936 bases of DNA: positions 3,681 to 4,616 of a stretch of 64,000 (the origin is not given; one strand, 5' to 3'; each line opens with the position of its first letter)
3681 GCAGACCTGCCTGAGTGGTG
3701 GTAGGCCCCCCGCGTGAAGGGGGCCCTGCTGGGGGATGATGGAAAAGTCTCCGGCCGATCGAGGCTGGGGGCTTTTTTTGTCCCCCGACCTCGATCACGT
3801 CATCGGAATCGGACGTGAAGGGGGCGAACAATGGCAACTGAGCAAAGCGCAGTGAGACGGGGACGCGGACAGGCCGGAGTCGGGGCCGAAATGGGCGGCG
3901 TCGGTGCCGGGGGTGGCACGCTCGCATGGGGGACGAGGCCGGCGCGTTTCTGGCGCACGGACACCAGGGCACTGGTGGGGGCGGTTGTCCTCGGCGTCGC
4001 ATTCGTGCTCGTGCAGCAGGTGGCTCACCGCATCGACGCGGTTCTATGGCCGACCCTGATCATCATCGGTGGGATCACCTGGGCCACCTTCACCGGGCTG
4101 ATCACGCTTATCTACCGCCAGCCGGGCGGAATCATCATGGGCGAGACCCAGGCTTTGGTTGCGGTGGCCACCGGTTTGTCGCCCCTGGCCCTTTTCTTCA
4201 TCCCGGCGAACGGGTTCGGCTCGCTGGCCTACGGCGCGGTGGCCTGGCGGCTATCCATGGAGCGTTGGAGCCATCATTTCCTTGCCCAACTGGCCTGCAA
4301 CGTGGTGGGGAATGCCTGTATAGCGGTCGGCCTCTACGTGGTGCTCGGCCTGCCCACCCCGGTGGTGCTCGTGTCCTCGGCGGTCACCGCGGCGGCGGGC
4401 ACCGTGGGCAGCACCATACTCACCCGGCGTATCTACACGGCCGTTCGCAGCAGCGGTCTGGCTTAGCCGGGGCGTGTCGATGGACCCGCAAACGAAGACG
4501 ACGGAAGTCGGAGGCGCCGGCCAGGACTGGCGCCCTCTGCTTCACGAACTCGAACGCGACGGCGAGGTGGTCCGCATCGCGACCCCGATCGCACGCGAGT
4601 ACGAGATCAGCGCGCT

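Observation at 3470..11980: Cobalamin-riboswitch operon: ECF importer plus UbiD decarboxylase plus ATP-dependent hydantoinase/oxoprolinase pair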

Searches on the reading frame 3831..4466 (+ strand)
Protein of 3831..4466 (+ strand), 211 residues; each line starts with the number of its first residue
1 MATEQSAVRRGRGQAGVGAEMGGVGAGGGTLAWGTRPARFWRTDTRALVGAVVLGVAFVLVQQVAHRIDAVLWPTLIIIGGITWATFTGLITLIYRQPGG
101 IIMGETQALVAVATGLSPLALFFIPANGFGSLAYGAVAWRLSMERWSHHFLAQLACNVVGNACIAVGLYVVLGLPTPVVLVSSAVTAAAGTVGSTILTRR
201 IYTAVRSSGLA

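Call 5: search_protein_families(library=pfam, proteins=[window:3831-4466:+], max_evalue=0.01)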
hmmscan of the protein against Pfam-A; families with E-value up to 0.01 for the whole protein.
window:3831-4466:+ (211 aa): 0 families

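Call 6: search_protein_families(library=ncbifam, proteins=[window:3831-4466:+], max_evalue=0.01)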
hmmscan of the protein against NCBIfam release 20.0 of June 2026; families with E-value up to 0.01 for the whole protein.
window:3831-4466:+ (211 aa): 0 families

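Call 31: search_solved_structures(query=A3, max_evalue=10, show_alignments=2)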
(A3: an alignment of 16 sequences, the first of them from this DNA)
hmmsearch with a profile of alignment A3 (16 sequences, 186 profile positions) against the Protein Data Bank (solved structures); distinct sequences matched with E-value up to 10: 0.
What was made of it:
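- Closest known: ECF-CbrT. Different: The profile search of the PDB returned no hit to any solved protein (call 31).
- A profile search of the PDB at E<=10 returned no hit at all, so no solved protein, CbrT or BtuM structures included, is detectably similar in sequence (call 31).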

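Call 32: search_protein_families(library=pfam, alignment_id=A3, max_evalue=10)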
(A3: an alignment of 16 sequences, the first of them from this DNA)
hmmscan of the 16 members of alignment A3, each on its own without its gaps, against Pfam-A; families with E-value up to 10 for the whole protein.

A. member 1, seq(191 aa): 1 family
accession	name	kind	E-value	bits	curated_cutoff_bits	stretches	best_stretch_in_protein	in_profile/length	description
PF14019.11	DUF4235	-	2.8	8.4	27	1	25-53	44-72/77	Protein of unknown function (DUF4235)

B. families by the number of members that match (of 16 scanned): 21 families
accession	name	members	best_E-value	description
PF07155.17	ECF-ribofla_trS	2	0.096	ECF-type riboflavin transporter, S component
PF14019.11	DUF4235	2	2.8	Protein of unknown function (DUF4235)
PF01554.23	MatE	1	0.0025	MatE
PF05552.17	MS_channel_1st_1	1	0.007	Mechanosensitive ion channel, conserved TM helix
PF24673.1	Blr_divisome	1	0.0081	Divisome-associated membrane protein Blr family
PF13160.11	DUF3995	1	0.0086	Protein of unknown function (DUF3995)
PF04846.18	Herpes_pp38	1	0.024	Herpesvirus pp38 phosphoprotein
PF09991.14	DUF2232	1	0.065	Predicted membrane protein (DUF2232)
PF19946.4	DUF6408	1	0.089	Family of unknown function (DUF6408)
PF17781.7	RPN1_RPN2_N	1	0.09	RPN1 N-terminal domain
PF05105.17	Phage_holin_4_1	1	0.097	Bacteriophage holin family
PF22647.2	EF_0837-like_N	1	0.11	Deacetylase EF_0837-like composite domain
PF10762.14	DUF2583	1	0.35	Protein of unknown function (DUF2583)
PF12442.13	DUF3681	1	1.7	Protein of unknown function (DUF3681)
PF16931.10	Phage_holin_8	1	1.8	Putative phage holin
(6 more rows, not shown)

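Call 33: find_homologous_proteins(query=window:3831-4466:+, max_evalue=0.001)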
Query window:3831-4466:+ (211 aa): 82 proteins with E <= 0.001 among 3858 candidates.
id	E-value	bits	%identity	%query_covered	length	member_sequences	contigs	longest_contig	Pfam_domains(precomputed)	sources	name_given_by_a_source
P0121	1.3e-119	415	96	100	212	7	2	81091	-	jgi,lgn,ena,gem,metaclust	metaclust:\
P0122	3.1e-118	411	94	100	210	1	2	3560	-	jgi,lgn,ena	-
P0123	6.7e-85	302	77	86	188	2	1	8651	-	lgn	-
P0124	1.2e-80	288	74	82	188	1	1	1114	-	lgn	-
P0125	2.1e-78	281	71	81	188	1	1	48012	-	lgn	-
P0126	3.3e-78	280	75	81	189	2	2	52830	-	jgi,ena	-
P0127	2.1e-77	277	72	83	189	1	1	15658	-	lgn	-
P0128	2.9e-77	277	72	89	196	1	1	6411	-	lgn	-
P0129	1.9e-76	274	75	82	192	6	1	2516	-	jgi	jgi:hypothetical protein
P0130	4.1e-76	273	70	84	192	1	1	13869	-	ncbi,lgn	ncbi:MAG: hypothetical protein Kow00129_09550 [Thermoleophilia bacterium]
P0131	2.8e-75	270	73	83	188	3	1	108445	-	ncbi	-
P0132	2.4e-72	261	66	84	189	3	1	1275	-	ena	-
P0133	6.8e-72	259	71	82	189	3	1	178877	-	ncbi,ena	-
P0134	1.6e-71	258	70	81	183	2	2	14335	-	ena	-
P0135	1.6e-70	255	67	84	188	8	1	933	-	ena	-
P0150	1.4e-65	239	61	85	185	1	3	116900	-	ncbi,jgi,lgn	-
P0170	1.9e-62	229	61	84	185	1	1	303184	-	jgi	-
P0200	2.9e-40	156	48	83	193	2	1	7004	-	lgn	-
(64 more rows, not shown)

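Call 47: predict_structure(alignment_id=A4)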
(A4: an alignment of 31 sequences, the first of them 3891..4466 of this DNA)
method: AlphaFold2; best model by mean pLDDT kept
length: 191 residues; sequences in the alignment: 31
mean_pLDDT: 90.0   pTM: 0.84
mean pLDDT of the five models: 90.0, 88.9, 88.7, 87.8, 87.1
residues with pLDDT >= 90: 158; 70-90: 15; 50-70: 4; < 50: 14
segments of 3 or more residues with pLDDT < 50: 1-14
pLDDT, mean of each block of 10 residues (from residue 1): 44 58 91 93 92 88 96 94 95 92 96 96 96 98 97 96 96 98 93 77
secondary structure, 60 per line:
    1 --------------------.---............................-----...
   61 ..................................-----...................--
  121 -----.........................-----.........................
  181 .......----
elements in order: H25-52 H58-94 H100-118 H126-150 H156-187

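Call 49: fold_search(model_id=the predicted structure, library=pdb)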
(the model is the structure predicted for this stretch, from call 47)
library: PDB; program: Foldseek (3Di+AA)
matches with E <= 10: 234; with E <= 0.001: 0
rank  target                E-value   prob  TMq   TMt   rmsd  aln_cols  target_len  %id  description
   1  5edl                  1.0e-02  1.00  0.59  0.57   4.2       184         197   14  Crystal structure of an S-component of ECF transporter (released 2016-08-17)
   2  4dve_A                1.5e-01  0.99  0.51  0.52   4.6       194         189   10  Crystal structure at 2.1 A of the S-component for biotin from an ECF-type ABC transporter (released 2012-08-29)
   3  4hzu_S                1.8e-01  1.00  0.52  0.59   4.1       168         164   15  Structure of a bacterial energy-coupling factor transporter (released 2013-04-17)
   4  4dve_C                2.0e-01  1.00  0.58  0.59   4.3       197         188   15  Crystal structure at 2.1 A of the S-component for biotin from an ECF-type ABC transporter (released 2012-08-29)
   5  4qtn_C                6.9e-01  0.14  0.20  0.17  12.8       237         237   14  Crystal structure of the Vitamin B3 transporter PnuC (released 2014-10-08)
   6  9kym_D                7.5e-01  0.97  0.60  0.64   5.2       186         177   14  Folate ECF transporter affected by PFOS (released 2025-06-18)
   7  5cwf_C                7.5e-01  0.18  0.21  0.22  13.3       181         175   11  Crystal structure of de novo designed helical repeat protein DHR8 (released 2015-12-16)
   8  5x3x_M                7.9e-01  0.80  0.45  0.42  14.0       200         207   13  2.8A resolution structure of a cobalt energy-coupling factor transporter-CbiMQO (released 2017-04-05)
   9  4huq_S                8.2e-01  0.97  0.56  0.64   4.0       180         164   14  Crystal Structure of a transporter (released 2013-04-17)
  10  7nnt_C                1.3e+00  0.93  0.60  0.66   4.3       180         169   15  Cryo-EM structure of the folate-specific ECF transporter complex in DDM micelles (released 2021-08-18)
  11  5xr8                  1.3e+00  0.15  0.22  0.13  13.5       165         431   13  Crystal structure of the human CB1 in complex with agonist AM841 (released 2017-07-12)
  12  5cwf_B                1.3e+00  0.13  0.20  0.22  14.1       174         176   13  Crystal structure of de novo designed helical repeat protein DHR8 (released 2015-12-16)
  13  5kc0                  1.4e+00  0.75  0.49  0.54   5.3       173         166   11  Crystal structure of TmRibU, hexagonal crystal form (released 2016-06-29)
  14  8fed_I                1.8e+00  0.06  0.16  0.13  18.0       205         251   11  Structure of Mce1-LucB complex from Mycobacterium smegmatis (Map1) (released 2023-02-22)
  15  9v7j_AF               1.9e+00  0.08  0.19  0.22  17.6       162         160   15  Phycobilisome core from Gloeobacter violaceus PCC 7421 (released 2025-09-24)
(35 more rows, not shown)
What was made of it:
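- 3831..4466 (+): ECF S-component of a previously unclassified family (substrate-binding membrane subunit); the conserved core starts at about residue 40. AF2 model pLDDT 90; the top Foldseek hits are ECF S-components YkoE, BioY, HmpT, FolT, CbiM and RibU (calls 47, 49).
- On ECF transporter, group I (dedicated module): Foldseek top hits are ECF S-components at probability 0.97-1.0 and TM 0.5-0.6 (calls 47, 49).
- Closest known: YkoEDC. Same: YkoE is the best structural match of the S model (call 49).
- CbiM appears among the structural matches (call 49).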

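Call 63: find_encoding_contigs(protein=P0200, flank=10000, max_places=2)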
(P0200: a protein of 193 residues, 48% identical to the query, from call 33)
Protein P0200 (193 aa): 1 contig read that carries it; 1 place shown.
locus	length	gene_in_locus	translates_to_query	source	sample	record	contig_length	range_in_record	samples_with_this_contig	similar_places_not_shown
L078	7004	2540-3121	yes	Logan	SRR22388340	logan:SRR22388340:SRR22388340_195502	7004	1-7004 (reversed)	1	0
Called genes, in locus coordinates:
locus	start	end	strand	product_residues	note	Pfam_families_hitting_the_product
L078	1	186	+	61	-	?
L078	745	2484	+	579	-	PF01078:Mg_chelatase (faint), PF13476:AAA_23 (faint), PF13481:AAA_25 (faint), PF00005:ABC_tran, PF02463:SMC_N (faint), PF13191:AAA_16 (faint), PF13304:AAA_21 (faint), PF00005:ABC_tran, +4 more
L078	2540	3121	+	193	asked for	-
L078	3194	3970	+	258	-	PF02361:CbiQ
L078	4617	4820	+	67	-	PF09489:CbtB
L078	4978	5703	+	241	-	PF09490:CbtA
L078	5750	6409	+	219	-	PF02570:CbiC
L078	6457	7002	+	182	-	?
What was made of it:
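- The S-only operon is next to cobalamin genes (call 63). In L078 the S-type ECF operon lies beside the separate cobalt transporter genes cbtAB (call 63).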

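Call 64: find_encoding_contigs(protein=P0170, flank=10000, max_places=2)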
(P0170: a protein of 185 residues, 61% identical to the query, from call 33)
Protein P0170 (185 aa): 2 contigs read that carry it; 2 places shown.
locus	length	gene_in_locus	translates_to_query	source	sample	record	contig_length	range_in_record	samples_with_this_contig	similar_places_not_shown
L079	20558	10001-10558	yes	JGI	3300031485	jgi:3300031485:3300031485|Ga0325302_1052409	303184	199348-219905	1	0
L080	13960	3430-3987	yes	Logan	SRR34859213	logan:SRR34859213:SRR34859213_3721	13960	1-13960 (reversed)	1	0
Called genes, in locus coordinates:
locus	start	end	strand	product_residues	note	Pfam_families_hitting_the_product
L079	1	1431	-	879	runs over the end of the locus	PF25873:WHD_MalT, PF17874:TPR_MalT, PF00196:GerE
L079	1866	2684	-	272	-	PF00158:Sigma54_activat, PF25601:AAA_lid_14, PF02954:HTH_8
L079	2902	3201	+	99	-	-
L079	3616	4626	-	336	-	PF06386:GvpL_GvpF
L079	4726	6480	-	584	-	PF00664:ABC_membrane, PF02463:SMC_N (weak), PF00005:ABC_tran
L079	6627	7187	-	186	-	PF00149:Metallophos, PF12850:Metallophos_2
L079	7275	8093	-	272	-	PF01790:LGT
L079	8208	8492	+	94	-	-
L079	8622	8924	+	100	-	-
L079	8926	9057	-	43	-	-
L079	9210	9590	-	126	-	PF01641:SelR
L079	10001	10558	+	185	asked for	-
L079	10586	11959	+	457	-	PF20695:UbiD_N, PF01977:UbiD, PF20696:UbiD_C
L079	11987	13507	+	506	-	PF03193:RsgA_GTPase (faint), PF13481:AAA_25 (faint), PF00005:ABC_tran, PF13191:AAA_16 (faint), PF13401:AAA_22 (faint), PF13555:AAA_29 (faint), PF13304:AAA_21 (faint), PF00005:ABC_tran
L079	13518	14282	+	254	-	PF02361:CbiQ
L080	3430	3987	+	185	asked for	-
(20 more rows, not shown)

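Call 65: find_encoding_contigs(protein=P0150, flank=10000, max_places=2)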
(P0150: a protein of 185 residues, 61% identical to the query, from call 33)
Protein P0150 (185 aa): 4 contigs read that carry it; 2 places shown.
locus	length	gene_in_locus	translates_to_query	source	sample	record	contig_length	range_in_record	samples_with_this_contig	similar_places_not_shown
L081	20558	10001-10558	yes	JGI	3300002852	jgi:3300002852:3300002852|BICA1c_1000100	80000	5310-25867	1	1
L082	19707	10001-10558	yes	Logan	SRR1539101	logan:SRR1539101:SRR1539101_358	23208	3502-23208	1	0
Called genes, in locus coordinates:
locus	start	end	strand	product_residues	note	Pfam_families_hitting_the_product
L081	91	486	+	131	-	PF00392:GntR (weak)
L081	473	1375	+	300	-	PF00005:ABC_tran, PF13175:AAA_15 (faint), PF13304:AAA_21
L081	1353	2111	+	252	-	-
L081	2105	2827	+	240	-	-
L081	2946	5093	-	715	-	PF00199:Catalase, PF06628:Catalase-rel, PF01965:DJ-1_PfpI, PF18011:Catalase_C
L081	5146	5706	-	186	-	PF09580:Spore_YhcN_YlaJ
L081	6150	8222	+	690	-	PF05378:Hydant_A_N, PF01968:Hydantoinase_A, PF19278:Hydant_A_C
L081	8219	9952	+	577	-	PF02538:Hydantoinase_B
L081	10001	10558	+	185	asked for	-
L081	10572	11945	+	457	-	PF20695:UbiD_N, PF01977:UbiD, PF20696:UbiD_C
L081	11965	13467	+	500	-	PF13481:AAA_25 (faint), PF00005:ABC_tran, PF02367:TsaE (faint), PF02463:SMC_N (faint), PF13191:AAA_16 (faint), PF00005:ABC_tran, PF13401:AAA_22 (weak)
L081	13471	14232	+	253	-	PF02361:CbiQ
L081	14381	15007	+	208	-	PF00440:TetR_N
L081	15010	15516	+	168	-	PF12641:Flavodoxin_3, PF12724:Flavodoxin_5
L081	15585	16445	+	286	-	PF20181:DUF6544, PF21900:DUF6920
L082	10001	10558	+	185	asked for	-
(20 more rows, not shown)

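Call 71: find_related_loci(query=A4, collection=metagenome_contigs, flank=8000)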
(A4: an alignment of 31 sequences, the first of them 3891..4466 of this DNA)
Query A4 (191 aa) in metagenome_contigs; peptide patterns used: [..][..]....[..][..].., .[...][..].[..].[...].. (x = any residue, [..] = any of these).
544 stretches matched a pattern; 26 encode a relative of the query (tblastn E <= 1e-3); 26 distinct loci.
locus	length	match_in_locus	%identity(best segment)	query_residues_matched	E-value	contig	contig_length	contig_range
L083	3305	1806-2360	99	7-191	1e-118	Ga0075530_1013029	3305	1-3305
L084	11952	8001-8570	97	2-191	2e-115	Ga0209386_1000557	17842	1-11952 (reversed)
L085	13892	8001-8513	75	20-190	2e-85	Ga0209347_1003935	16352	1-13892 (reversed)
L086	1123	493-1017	67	16-190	7e-86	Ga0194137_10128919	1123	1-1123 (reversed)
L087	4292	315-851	61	16-190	3e-71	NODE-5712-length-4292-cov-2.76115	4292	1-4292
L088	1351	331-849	61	18-190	2e-74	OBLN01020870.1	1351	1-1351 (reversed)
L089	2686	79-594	65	19-190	1e-70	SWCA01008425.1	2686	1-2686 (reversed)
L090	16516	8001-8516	66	19-190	2e-69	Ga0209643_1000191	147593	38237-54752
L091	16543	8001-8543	56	10-190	9e-69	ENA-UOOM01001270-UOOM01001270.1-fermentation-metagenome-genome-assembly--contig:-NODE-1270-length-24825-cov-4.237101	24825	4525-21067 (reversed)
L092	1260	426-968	59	10-190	1e-71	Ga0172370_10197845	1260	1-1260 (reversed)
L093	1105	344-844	64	24-190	1e-71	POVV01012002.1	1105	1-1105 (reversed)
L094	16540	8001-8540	61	11-190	1e-66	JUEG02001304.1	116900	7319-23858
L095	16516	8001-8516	58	19-190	4e-66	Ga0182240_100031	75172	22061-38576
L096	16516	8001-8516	59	19-190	3e-65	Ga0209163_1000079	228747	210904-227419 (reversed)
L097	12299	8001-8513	57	20-190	6e-62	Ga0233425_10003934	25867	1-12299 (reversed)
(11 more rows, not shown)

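Call 75: search_protein_families(library=pfam, proteins=[L085:5412-5702:+, L085:5689-7614:+, L085:7614-7928:+], max_evalue=0.01)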
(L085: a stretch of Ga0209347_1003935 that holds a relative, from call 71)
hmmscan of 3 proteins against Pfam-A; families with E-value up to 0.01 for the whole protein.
L085:5412-5702:+ (96 aa): 6 families
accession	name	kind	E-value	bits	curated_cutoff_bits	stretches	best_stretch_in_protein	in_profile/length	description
PF12837.12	Fer4_6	-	8.6e-06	25.9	25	1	9-24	4-19/24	4Fe-4S binding domain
PF12797.12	Fer4_2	-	2.5e-05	24.4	24.5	1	6-25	2-21/22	4Fe-4S binding domain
PF12838.12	Fer4_7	-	0.00026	21.8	27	1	13-86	1-52/52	4Fe-4S dicluster domain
PF00037.32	Fer4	-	0.00044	20.4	21.1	1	7-24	1-18/24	4Fe-4S binding domain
PF12800.12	Fer4_4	-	0.00079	20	24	1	12-24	2-14/17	4Fe-4S binding domain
PF03388.20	Lectin_leg-like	-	0.0044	16.9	24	1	2-56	44-98/230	Legume-like lectin family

L085:5689-7614:+ (641 aa): 2 families
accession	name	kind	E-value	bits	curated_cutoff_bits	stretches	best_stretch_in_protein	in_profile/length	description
PF01314.23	AFOR_C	-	4.2e-134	448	27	1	226-626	2-385/385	Aldehyde ferredoxin oxidoreductase, domains 2 & 3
PF02730.20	AFOR_N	-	5.5e-84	281.3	29.8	1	14-211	3-198/199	Aldehyde ferredoxin oxidoreductase, N-terminal domain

L085:7614-7928:+ (104 aa): 0 families

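Call 76: search_protein_representatives(alignment_id=A4)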
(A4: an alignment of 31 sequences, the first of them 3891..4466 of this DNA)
Query: 31 sequences, 188 profile positions. Proteins with E-value up to 0.001 (for the whole library): 48; up to 1e-10: 26; up to 1e-30: 11. The best 48 are listed.
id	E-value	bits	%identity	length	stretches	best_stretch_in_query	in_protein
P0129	1.5e-84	298.7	-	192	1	10-187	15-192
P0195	6.9e-61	221.5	-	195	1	12-135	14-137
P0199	8.3e-52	191.9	-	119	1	69-187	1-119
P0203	2.0e-46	174.3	-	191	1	1-187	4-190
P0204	1.6e-45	171.3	-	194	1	9-187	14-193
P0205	6.4e-44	166.2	-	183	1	9-187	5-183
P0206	1.3e-43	165.1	-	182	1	10-187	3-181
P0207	2.9e-41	157.5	-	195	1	8-187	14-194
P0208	3.5e-41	157.2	-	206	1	10-128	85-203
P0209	2.7e-35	138.0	-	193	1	14-186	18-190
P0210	8.9e-35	136.3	-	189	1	1-187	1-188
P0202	1.6e-30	122.5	-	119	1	10-88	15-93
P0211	1.4e-27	112.9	-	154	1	37-187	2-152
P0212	5.3e-26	107.7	-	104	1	7-101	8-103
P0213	1.3e-23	99.9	-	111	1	82-158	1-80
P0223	7.2e-13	64.9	-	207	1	18-187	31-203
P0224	3.7e-11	59.3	-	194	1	10-187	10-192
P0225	1.8e-10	57.0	-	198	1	16-187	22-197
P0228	9.3e-10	54.8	-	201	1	12-187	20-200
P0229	2.1e-09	53.6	-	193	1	13-187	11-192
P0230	8.1e-09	51.7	-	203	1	10-187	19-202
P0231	2.3e-08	50.2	-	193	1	13-187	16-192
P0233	1.5e-07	47.5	-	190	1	15-187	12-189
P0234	1.9e-07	47.2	-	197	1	15-186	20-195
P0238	8.0e-06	41.9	-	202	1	14-187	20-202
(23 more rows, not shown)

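Call 77: search_protein_families(library=pfam, proteins=[P0223, P0224, P0225, P0228, P0229, P0230, P0231, P0233, P0234, P0238], max_evalue=0.1)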
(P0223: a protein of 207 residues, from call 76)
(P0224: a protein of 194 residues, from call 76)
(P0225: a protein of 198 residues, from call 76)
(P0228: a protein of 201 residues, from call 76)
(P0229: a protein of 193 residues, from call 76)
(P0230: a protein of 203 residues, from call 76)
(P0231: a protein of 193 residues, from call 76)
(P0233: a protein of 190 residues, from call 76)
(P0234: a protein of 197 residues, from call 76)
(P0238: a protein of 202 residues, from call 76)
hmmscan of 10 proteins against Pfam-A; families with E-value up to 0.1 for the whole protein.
P0223 (207 aa): 0 families

P0224 (194 aa): 0 families

P0225 (198 aa): 0 families

P0228 (201 aa): 0 families

P0229 (193 aa): 1 family
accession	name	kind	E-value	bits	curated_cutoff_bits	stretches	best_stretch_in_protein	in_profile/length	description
PF12822.12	ECF_trnsprt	-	0.00013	22.5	30.7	1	64-183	35-161/169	ECF transporter, substrate-specific component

P0230 (203 aa): 0 families

P0231 (193 aa): 0 families

P0233 (190 aa): 0 families

P0234 (197 aa): 0 families

P0238 (202 aa): 0 families
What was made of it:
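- On ECF transporter, group I (dedicated module): One distant relative hits PF12822 weakly (call 77).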

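Call 78: find_encoding_contigs(protein=P0224, flank=8000, max_places=3)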
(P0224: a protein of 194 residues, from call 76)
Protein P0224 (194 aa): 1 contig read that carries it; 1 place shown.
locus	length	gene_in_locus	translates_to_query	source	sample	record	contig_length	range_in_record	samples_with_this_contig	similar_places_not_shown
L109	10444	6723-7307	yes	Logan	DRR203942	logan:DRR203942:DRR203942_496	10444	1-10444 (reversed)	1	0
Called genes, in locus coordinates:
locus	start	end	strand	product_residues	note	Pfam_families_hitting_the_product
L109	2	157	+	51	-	?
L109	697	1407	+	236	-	PF00392:GntR, PF07729:FCD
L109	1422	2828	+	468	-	PF07969:Amidohydro_3 (weak), PF01979:Amidohydro_1, PF07969:Amidohydro_3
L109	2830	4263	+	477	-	PF02133:Transp_cyt_pur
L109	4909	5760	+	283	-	PF00005:ABC_tran, PF02463:SMC_N (weak), PF13304:AAA_21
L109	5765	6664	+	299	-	PF00795:CN_hydrolase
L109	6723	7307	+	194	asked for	-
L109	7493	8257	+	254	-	PF02361:CbiQ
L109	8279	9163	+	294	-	PF00005:ABC_tran, PF13304:AAA_21 (faint)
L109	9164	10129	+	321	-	PF02423:OCD_Mu_crystall, PF01488:Shikimate_DH (weak)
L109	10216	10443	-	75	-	?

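Call 79: find_encoding_contigs(protein=P0229, flank=8000, max_places=3)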
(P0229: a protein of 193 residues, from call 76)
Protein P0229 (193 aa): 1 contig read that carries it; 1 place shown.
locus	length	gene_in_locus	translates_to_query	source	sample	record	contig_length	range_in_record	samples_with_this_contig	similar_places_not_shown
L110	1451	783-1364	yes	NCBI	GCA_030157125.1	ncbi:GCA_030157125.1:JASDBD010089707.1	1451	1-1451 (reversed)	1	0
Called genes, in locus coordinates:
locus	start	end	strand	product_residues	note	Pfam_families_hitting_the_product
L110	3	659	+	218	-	?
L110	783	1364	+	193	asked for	-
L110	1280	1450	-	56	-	?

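Call 80: find_encoding_contigs(protein=P0223, flank=8000, max_places=3)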
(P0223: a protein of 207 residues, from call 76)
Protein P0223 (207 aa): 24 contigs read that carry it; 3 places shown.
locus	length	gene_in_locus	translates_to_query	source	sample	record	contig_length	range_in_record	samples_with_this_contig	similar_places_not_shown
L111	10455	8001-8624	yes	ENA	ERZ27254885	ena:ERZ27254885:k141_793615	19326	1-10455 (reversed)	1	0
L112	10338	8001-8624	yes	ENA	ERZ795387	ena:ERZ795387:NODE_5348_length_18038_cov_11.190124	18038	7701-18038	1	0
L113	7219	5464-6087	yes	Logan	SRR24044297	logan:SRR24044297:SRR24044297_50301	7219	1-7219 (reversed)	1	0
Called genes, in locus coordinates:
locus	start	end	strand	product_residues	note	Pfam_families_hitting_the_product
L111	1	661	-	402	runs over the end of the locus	PF07969:Amidohydro_3, PF01979:Amidohydro_1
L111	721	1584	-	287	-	PF00005:ABC_tran, PF02463:SMC_N, PF13304:AAA_21 (weak)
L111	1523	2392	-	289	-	PF00005:ABC_tran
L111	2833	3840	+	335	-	PF00296:Bac_luciferase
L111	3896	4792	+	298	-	PF00795:CN_hydrolase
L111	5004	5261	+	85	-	-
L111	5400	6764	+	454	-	PF01979:Amidohydro_1, PF07969:Amidohydro_3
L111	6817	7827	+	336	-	PF00296:Bac_luciferase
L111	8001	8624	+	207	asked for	-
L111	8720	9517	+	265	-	PF02361:CbiQ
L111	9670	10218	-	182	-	-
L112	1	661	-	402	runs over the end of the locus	PF07969:Amidohydro_3, PF01979:Amidohydro_1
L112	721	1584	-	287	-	PF00005:ABC_tran, PF02463:SMC_N, PF13304:AAA_21 (weak)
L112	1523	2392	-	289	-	PF00005:ABC_tran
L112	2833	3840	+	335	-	PF00296:Bac_luciferase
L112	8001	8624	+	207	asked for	-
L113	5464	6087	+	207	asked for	-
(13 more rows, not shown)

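Call 81: find_encoding_contigs(protein=P0225, flank=8000, max_places=3)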
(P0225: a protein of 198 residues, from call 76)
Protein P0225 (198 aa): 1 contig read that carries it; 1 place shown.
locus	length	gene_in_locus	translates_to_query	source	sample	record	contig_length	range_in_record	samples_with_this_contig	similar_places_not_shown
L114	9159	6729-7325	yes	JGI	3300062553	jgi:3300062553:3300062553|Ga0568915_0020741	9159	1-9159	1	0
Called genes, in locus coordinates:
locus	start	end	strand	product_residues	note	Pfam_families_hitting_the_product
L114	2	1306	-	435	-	?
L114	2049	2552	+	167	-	PF13404:HTH_AsnC-type, PF13412:HTH_24, PF08220:HTH_DeoR (weak), PF01037:AsnC_trans_reg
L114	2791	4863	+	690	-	PF05378:Hydant_A_N, PF01968:Hydantoinase_A, PF19278:Hydant_A_C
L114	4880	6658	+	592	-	PF02538:Hydantoinase_B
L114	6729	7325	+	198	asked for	-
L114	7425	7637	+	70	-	-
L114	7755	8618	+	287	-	PF00005:ABC_tran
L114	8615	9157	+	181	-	?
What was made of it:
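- Distant S relatives are tied to hydrolases of small cyclic amides (calls 78, 80, 81).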
